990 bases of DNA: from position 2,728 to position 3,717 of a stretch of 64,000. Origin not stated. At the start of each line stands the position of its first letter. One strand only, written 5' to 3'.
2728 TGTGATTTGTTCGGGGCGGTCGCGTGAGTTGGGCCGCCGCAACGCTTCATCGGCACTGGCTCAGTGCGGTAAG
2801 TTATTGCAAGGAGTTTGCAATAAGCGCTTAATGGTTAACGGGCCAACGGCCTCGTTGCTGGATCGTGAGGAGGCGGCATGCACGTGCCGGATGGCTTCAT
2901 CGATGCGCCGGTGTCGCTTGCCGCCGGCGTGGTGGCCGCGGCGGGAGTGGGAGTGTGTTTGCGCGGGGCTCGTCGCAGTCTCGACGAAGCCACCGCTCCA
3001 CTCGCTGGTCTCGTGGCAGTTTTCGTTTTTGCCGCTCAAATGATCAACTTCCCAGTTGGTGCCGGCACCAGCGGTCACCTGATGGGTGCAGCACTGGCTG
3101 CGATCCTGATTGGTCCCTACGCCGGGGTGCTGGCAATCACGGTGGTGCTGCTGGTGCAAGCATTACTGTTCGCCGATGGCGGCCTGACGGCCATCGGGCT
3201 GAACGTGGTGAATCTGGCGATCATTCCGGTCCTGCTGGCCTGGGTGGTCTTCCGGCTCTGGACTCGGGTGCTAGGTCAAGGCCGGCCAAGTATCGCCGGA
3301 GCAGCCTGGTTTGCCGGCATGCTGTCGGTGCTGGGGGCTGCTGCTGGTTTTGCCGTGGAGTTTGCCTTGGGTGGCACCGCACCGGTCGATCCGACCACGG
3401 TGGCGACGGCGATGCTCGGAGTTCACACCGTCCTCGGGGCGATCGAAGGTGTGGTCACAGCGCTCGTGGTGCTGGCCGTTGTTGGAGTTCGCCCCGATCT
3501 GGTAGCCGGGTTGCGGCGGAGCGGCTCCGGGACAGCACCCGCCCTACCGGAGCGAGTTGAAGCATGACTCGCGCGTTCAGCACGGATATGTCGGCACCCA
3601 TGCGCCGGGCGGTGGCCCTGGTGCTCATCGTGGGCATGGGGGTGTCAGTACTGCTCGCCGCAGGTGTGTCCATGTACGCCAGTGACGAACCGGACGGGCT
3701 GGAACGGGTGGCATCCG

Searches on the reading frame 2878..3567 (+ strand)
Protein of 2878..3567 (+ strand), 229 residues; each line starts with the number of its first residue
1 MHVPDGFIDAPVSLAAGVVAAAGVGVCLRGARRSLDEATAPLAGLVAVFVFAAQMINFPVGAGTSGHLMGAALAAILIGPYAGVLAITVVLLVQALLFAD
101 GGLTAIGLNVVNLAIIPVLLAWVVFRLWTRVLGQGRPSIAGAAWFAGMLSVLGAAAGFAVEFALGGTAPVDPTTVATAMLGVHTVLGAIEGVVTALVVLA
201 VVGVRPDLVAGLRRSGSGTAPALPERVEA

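Call 58: search_protein_families(library=pfam, proteins=[window:2878-3567:+], max_evalue=0.0001)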
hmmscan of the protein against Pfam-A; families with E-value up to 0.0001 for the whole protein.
window:2878-3567:+ (229 aa): 1 family
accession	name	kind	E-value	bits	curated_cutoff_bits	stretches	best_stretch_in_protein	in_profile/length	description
PF01891.21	CbiM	-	3.4e-57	194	23.1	1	2-208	1-205/205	Cobalt uptake substrate-specific transmembrane region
